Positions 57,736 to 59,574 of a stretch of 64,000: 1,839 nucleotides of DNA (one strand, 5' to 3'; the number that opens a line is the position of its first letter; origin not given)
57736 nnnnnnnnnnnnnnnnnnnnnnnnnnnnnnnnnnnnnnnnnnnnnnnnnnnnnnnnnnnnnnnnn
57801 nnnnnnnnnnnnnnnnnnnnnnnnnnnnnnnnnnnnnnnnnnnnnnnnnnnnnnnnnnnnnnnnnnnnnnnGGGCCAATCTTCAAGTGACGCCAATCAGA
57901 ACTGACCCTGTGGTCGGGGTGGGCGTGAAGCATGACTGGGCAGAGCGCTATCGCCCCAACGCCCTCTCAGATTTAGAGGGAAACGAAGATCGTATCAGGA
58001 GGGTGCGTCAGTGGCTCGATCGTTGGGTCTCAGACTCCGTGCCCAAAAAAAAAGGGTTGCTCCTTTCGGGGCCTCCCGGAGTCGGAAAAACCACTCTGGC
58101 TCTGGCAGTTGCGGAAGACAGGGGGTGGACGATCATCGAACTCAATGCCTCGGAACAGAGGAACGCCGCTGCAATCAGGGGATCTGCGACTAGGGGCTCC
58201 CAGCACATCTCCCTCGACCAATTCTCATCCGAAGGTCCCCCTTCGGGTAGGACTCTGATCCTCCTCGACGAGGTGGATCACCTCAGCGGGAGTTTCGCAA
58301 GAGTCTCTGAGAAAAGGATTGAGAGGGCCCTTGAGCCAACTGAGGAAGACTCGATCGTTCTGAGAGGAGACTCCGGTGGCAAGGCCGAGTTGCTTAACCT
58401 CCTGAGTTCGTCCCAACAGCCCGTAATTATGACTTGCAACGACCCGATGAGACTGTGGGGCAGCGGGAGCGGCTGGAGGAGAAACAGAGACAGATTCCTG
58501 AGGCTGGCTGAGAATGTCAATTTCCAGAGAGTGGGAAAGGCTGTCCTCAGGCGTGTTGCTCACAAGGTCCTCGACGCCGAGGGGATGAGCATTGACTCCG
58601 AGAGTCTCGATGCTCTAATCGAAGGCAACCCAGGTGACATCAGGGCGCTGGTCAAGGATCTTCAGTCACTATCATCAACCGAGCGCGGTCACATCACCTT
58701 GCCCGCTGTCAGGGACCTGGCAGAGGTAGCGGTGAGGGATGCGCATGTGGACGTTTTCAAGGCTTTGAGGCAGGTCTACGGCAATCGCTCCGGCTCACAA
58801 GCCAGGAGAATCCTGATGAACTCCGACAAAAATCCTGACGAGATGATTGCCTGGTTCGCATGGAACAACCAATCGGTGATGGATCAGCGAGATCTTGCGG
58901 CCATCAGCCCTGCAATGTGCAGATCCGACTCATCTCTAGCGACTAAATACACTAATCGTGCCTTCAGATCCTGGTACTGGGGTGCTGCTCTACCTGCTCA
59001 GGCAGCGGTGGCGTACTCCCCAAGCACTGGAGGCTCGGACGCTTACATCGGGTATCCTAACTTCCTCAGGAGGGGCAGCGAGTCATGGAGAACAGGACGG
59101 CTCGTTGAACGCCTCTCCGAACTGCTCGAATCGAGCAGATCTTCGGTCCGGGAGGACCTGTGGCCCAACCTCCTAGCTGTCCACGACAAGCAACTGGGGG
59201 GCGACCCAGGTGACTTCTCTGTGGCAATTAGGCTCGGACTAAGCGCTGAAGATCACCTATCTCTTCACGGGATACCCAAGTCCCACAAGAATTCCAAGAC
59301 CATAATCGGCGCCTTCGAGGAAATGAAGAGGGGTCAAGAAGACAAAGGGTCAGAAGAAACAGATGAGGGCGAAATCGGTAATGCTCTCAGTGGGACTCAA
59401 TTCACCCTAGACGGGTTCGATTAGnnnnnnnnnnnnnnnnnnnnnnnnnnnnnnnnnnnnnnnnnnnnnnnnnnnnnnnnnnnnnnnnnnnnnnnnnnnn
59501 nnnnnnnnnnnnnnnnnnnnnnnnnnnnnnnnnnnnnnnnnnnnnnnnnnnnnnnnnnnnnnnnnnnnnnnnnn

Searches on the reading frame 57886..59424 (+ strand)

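Call 31: search_protein_families(library=pfam, proteins=[window:57886-59424:+], max_evalue=0.001)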
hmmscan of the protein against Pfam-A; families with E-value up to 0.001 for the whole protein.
window:57886-59424:+ (512 aa): 9 families
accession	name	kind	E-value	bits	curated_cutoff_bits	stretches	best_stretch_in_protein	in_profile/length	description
PF00004.35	AAA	-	4e-13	50.4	21.2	1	58-188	1-112/131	ATPase family associated with various cellular activities (AAA)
PF03215.21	Rad17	-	3.4e-09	37.3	23.8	1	16-93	7-84/186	Rad17 P-loop domain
PF13191.12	AAA_16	-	2.6e-05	25.2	32.6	1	34-91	6-63/167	AAA ATPase domain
PF13173.12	AAA_14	-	4.5e-05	23.9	27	1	56-140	3-81/129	AAA domain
PF05496.18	RuvB_N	-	0.00023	21.4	27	1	23-83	2-61/159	Holliday junction DNA helicase RuvB P-loop domain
PF13401.12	AAA_22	-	0.00035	21.3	27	0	57-134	7-97/130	AAA domain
PF20720.3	nSTAND3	-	0.00036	20.7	27.2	0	53-91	15-56/155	Novel STAND NTPase 3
PF25361.1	AAA_lid_RFC1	-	0.00039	20.3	34.9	1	228-265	11-48/59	RFC1-like, AAA+ ATPase lid domain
PF13481.12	AAA_25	-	0.00062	19.9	27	0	47-77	25-59/195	AAA domain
